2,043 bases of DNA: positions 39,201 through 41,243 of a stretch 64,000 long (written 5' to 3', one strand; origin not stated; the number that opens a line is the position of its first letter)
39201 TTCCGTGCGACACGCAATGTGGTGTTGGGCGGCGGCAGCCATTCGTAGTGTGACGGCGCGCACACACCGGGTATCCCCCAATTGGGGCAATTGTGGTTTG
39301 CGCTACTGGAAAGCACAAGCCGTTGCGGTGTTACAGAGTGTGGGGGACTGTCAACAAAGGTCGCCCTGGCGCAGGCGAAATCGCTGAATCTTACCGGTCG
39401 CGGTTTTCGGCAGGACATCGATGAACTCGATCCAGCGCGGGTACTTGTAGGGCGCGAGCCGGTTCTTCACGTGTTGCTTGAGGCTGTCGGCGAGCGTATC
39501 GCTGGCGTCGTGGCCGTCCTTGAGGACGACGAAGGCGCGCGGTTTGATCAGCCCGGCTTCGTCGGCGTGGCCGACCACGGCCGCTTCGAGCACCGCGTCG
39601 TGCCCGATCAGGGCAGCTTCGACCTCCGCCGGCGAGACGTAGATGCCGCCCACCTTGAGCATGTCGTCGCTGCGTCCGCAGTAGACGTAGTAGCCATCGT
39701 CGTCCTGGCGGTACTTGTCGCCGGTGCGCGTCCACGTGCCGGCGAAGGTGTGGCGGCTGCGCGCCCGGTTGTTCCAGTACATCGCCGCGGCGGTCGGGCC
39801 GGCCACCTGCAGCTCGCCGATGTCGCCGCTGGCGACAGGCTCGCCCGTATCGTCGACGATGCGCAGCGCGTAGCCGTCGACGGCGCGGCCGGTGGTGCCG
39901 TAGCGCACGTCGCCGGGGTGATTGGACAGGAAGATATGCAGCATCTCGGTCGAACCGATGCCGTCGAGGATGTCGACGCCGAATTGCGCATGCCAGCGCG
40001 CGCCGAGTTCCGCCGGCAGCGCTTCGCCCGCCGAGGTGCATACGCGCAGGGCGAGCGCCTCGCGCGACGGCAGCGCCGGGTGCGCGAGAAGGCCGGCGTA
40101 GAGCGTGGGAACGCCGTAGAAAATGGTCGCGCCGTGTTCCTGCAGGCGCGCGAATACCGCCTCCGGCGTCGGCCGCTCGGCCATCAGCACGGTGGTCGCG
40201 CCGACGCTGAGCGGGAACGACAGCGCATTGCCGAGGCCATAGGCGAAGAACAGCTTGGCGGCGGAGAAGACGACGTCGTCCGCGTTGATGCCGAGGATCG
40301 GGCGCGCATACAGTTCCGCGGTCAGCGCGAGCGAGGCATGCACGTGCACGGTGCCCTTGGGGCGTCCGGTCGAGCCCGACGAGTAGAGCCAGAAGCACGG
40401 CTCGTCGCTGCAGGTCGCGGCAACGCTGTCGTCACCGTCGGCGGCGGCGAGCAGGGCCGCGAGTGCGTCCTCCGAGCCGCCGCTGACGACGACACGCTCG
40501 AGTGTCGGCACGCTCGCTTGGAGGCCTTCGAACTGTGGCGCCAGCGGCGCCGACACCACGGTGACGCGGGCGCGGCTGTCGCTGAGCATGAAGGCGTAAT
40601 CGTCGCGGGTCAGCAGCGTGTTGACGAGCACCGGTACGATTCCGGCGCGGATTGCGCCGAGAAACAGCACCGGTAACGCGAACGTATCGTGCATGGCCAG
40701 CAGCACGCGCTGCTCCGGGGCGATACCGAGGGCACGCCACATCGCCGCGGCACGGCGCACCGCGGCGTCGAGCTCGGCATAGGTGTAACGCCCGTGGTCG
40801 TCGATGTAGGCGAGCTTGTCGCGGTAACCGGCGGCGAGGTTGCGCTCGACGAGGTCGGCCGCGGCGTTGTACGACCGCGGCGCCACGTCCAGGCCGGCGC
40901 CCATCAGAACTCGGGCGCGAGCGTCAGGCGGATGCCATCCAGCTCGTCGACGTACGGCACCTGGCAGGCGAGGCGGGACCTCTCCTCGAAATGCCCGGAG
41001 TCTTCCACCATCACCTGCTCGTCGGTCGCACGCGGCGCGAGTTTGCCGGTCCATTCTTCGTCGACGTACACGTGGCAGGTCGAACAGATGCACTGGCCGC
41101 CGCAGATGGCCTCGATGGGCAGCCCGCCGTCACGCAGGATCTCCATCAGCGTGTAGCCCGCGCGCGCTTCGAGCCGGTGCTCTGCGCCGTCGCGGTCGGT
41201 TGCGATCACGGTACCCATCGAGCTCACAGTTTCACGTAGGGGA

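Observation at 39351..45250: Aerobic benzoyl-CoA 'box' locus with a [2Fe-2S] ferredoxin in place of the BoxA reductase, and no boxD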

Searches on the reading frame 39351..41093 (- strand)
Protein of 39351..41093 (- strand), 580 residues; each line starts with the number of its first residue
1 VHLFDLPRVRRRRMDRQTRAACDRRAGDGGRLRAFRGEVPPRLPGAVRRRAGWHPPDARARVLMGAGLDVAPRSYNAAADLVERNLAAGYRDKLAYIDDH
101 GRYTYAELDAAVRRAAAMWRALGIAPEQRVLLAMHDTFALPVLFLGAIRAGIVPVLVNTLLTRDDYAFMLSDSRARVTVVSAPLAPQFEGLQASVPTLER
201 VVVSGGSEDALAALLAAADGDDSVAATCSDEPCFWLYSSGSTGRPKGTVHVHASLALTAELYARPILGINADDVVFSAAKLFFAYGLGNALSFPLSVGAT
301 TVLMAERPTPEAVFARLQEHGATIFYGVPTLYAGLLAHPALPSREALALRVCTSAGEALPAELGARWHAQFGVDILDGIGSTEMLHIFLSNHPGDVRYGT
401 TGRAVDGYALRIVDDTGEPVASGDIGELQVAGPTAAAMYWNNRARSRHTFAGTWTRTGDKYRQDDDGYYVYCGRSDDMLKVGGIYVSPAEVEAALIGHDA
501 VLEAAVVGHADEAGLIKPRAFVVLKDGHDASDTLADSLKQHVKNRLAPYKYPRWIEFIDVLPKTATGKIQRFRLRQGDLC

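Call 3: search_protein_families(library=ncbifam, proteins=[window:39351-41093:-])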
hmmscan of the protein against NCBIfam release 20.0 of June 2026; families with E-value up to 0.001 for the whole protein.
window:39351-41093:- (580 aa): 107 families (the best 25 are shown)
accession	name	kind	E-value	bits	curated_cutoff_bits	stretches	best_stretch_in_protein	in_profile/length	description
TIGR02262.1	benz_CoA_lig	subfamily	1.2e-244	812.7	375.25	1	73-576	1-507/508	benzoate-CoA ligase family protein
NF053567.1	HBDA_AROS1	equivalog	1.7e-108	363.3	1000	1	73-576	10-517/523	3-hydroxybenzoate--CoA ligase HbdA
NF004837.0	PRK06187.1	subfamily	8.4e-103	344.4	476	1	87-576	18-520/531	long-chain-fatty-acid--CoA ligase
NF047394.1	AcylCoAsynMbcS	equivalog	3.4e-83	280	850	1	70-577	7-519/525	acyl-CoA synthetase MbcS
NF006182.0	PRK08316.1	subfamily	2.5e-82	277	663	1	78-576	13-515/523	fatty acyl-CoA synthetase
NF003313.0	PRK04319.1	equivalog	7.6e-78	262.1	729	1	75-575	43-558/574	acetate--CoA ligase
NF004716.0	PRK06060.1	equivalog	1.6e-76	257.9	1228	1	73-576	2-488/705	p-hydroxybenzoic acid--AMP ligase FadD22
NF006181.0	PRK08314.1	subfamily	9.4e-74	248.6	705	2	227-572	201-548/563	long-chain-fatty-acid--CoA ligase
NF005702.0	PRK07514.1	subfamily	1.4e-70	238.1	558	1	87-576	14-498/506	malonyl-CoA synthase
NF004808.0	PRK06155.1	equivalog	3.3e-70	236.9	722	1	74-576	19-520/542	ATP-dependent acyl-CoA ligase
NF004114.0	PRK05605.1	equivalog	3.5e-68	230.3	766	2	222-576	213-567/575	long-chain-fatty-acid--CoA ligase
TIGR03098.1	ligase_PEP_1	hypoth_equivalog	8.9e-65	219.1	592.35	1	82-575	6-515/517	acyl-CoA ligase (AMP-forming), exosortase A system-associated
NF005801.1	PRK07656.1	equivalog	4.8e-64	216.8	657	1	85-575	9-500/500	FadD3 family acyl-CoA ligase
NF005857.1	PRK07786.1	exception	1.4e-63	215.2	733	1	102-576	34-510/513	fatty-acid--CoA ligase FadD5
NF005676.0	PRK07470.1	equivalog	3.9e-63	213.9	774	1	84-576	27-527/544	acyl-CoA synthetase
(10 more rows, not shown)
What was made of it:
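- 39351..40904 (-): Benzoate-CoA ligase (bcl), 517 aa. Its ATG shares one base with the ferredoxin stop codon (TGATG). TIGR02262, 813 bits (call 3).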

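Call 4: search_protein_families(library=pfam, proteins=[window:39351-41093:-])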
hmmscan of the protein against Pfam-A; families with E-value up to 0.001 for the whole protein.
window:39351-41093:- (580 aa): 2 families
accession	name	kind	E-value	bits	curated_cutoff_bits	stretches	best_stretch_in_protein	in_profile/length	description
PF00501.34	AMP-binding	-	2.4e-77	260.8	29.9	1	87-440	5-384/384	AMP-binding enzyme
PF13193.12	AMP-binding_C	-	1.5e-20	74.3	24.5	1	490-568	1-76/76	AMP-binding enzyme C-terminal domain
